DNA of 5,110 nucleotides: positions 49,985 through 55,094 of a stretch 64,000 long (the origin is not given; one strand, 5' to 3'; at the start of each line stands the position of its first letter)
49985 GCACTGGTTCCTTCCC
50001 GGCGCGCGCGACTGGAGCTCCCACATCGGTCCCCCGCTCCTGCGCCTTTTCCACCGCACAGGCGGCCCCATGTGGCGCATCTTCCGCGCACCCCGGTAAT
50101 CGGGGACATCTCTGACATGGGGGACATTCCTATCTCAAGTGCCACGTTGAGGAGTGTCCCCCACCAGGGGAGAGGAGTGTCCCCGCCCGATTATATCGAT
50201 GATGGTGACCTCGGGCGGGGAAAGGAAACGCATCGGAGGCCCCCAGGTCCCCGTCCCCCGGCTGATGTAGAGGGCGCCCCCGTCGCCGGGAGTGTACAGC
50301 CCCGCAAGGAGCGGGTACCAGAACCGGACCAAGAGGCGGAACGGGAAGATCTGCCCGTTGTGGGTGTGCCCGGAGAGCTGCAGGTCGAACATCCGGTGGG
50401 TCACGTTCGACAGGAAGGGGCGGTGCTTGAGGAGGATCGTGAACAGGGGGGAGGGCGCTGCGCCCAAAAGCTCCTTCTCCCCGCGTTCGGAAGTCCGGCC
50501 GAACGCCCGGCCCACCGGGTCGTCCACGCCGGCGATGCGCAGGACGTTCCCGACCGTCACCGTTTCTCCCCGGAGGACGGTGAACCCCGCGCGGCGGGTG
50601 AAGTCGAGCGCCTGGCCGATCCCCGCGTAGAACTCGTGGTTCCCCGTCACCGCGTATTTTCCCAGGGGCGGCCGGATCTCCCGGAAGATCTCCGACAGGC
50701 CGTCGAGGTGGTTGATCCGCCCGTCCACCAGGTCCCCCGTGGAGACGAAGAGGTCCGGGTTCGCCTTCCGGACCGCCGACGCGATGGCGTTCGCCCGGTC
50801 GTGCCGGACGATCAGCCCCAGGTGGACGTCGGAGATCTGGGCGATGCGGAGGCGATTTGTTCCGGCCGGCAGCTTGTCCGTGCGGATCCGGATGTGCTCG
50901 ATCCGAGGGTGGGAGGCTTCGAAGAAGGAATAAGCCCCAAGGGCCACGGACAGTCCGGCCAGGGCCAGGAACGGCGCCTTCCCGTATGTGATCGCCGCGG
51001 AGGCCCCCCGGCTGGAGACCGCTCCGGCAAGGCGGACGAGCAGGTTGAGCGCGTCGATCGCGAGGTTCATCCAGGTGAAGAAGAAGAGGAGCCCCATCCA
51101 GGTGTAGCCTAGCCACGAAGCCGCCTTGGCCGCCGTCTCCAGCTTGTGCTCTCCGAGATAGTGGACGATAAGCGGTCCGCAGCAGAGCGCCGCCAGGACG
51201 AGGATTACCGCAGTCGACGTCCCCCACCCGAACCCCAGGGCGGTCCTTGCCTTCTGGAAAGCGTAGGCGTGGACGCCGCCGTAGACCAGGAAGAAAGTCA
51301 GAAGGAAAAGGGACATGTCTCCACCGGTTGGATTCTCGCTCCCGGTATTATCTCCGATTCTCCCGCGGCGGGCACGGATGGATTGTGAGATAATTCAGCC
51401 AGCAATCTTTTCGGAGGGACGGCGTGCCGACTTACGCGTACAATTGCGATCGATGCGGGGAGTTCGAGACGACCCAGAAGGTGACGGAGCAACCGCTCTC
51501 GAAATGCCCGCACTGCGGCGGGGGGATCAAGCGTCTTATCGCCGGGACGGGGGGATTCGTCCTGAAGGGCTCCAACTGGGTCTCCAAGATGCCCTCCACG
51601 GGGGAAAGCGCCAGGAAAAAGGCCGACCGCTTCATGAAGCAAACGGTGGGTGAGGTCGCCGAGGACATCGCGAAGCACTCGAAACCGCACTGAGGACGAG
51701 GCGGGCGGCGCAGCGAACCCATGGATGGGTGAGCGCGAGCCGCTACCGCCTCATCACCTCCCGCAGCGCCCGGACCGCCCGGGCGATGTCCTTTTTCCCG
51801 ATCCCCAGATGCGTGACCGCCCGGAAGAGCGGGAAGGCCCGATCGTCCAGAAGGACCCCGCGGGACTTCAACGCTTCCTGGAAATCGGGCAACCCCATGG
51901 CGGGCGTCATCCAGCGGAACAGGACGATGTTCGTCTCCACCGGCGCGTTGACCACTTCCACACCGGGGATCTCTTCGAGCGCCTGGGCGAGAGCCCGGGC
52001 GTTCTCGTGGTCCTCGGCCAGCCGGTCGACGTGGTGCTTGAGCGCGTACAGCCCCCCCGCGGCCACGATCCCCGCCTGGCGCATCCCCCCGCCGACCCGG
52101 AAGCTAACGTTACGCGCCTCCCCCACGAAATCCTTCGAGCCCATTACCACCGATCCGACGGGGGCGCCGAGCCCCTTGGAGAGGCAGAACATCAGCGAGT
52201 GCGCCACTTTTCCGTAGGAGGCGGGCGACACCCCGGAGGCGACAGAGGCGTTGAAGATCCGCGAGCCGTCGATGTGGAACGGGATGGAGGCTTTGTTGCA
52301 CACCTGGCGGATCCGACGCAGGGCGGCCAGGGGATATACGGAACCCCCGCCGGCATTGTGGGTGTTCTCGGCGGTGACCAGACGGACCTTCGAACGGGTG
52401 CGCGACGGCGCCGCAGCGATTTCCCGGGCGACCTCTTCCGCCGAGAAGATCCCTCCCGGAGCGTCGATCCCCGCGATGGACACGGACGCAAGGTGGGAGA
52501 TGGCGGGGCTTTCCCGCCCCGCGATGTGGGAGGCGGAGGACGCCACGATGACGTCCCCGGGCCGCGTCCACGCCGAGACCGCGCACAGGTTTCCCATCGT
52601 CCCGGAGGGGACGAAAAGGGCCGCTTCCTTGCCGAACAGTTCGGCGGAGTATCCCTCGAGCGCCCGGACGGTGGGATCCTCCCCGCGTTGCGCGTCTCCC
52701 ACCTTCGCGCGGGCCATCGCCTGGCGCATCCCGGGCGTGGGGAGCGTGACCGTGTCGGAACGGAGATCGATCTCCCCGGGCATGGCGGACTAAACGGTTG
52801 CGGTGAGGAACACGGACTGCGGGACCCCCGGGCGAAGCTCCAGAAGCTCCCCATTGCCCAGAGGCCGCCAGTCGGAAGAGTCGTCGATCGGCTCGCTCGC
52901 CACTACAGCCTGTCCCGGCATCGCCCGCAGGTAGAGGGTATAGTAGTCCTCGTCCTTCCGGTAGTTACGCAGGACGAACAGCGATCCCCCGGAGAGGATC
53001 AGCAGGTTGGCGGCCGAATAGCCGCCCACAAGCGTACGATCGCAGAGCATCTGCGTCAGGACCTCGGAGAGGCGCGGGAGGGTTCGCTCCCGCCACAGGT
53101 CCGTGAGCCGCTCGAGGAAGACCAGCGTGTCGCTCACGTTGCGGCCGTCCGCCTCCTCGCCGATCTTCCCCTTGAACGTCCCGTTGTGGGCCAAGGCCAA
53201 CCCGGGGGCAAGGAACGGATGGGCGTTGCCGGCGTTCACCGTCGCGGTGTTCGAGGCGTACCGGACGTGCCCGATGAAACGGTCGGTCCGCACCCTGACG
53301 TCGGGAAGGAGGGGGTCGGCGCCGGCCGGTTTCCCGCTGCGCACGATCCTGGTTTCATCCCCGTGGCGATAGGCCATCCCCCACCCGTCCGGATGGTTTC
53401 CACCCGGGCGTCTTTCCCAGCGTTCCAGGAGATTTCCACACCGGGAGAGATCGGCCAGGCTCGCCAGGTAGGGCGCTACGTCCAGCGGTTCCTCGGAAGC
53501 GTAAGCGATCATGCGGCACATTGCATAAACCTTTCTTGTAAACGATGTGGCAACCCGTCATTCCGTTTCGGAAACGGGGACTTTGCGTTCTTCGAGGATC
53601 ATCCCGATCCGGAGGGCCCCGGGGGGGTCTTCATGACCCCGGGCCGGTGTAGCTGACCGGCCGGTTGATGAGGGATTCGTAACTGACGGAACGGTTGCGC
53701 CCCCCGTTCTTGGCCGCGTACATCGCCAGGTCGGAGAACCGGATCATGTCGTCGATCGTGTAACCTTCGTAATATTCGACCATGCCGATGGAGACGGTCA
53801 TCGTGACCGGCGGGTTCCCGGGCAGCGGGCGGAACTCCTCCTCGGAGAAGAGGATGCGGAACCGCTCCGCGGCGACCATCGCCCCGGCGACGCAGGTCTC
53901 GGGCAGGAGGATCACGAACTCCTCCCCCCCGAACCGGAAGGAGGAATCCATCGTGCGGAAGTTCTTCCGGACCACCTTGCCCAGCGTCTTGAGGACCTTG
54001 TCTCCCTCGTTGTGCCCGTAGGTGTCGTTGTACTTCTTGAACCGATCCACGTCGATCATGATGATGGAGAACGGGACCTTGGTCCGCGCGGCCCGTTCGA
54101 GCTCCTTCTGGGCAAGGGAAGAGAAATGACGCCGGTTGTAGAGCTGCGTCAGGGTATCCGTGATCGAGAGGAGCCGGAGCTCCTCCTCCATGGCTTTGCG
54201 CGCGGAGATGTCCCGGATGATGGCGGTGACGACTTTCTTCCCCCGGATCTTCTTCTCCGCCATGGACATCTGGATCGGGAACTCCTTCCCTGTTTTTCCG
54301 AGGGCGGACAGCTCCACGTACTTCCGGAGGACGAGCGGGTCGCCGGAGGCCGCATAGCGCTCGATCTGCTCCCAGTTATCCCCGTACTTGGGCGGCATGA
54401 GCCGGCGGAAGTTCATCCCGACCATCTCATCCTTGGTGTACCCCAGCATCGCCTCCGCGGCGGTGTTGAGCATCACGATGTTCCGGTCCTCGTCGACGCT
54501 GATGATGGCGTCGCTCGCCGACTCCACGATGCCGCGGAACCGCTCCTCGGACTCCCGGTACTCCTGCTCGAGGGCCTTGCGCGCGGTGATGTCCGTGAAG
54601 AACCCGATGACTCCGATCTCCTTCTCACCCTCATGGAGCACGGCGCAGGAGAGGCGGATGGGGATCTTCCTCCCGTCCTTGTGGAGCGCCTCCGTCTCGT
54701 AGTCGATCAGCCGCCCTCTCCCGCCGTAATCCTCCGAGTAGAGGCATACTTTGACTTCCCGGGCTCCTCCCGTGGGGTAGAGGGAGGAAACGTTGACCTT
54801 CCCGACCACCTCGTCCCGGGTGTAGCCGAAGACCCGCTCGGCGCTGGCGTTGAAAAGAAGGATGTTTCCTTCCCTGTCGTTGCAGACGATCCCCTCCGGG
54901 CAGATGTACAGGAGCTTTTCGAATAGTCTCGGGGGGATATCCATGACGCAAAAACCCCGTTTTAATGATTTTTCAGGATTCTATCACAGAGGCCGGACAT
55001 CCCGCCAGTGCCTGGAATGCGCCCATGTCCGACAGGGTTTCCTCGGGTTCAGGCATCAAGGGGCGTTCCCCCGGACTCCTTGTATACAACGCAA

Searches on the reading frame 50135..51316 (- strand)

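Call 76: search_protein_families(library=pfam, proteins=[window:50135-51316:-], max_evalue=0.00001)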
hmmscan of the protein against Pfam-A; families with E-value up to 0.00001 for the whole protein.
window:50135-51316:- (393 aa): 1 family
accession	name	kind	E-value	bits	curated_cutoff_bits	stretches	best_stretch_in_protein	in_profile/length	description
PF00149.33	Metallophos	-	6.8e-14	53.2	21.5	1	156-320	1-190/191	Calcineurin-like phosphoesterase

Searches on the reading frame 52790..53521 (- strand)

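Call 76: search_protein_families(library=pfam, proteins=[window:52790-53521:-], max_evalue=0.00001)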
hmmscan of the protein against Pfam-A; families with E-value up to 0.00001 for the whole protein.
window:52790-53521:- (243 aa): 1 family
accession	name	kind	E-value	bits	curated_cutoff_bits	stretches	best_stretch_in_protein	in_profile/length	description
PF13230.11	GATase_4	-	2.3e-12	46.9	23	1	36-186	23-187/272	Glutamine amidotransferases class-II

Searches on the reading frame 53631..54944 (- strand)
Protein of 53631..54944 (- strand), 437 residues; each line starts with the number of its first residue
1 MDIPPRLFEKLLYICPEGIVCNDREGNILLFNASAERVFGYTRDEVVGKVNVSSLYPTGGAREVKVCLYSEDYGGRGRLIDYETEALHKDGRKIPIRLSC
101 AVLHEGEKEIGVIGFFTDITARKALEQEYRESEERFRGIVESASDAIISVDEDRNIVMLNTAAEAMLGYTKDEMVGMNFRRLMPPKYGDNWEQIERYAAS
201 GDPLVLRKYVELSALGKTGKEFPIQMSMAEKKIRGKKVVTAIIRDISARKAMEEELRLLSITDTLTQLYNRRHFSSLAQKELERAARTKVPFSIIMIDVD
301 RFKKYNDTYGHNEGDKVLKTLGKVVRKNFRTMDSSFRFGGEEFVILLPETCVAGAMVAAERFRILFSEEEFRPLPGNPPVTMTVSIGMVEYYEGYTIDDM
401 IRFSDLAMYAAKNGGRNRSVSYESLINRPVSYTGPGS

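Call 76: search_protein_families(library=pfam, proteins=[window:53631-54944:-], max_evalue=0.00001)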
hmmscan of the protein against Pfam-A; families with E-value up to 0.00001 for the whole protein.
window:53631-54944:- (437 aa): 6 families
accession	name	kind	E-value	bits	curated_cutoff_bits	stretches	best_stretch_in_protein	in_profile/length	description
PF00990.26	GGDEF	-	3e-44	151.1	23.8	1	261-418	2-161/161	Diguanylate cyclase, GGDEF domain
PF13426.13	PAS_9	-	2.4e-28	98.9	27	2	16-121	1-103/103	PAS domain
PF00989.32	PAS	-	1.3e-25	90.1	22.6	2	134-246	1-113/113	PAS fold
PF08448.16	PAS_4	-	4.2e-18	66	23.1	2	140-250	1-109/110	PAS fold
PF13188.13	PAS_8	-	5.5e-16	58.3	21.8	1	134-189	1-56/65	PAS domain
PF12860.13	PAS_7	-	4.8e-06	27.1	27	0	141-183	2-45/115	PAS fold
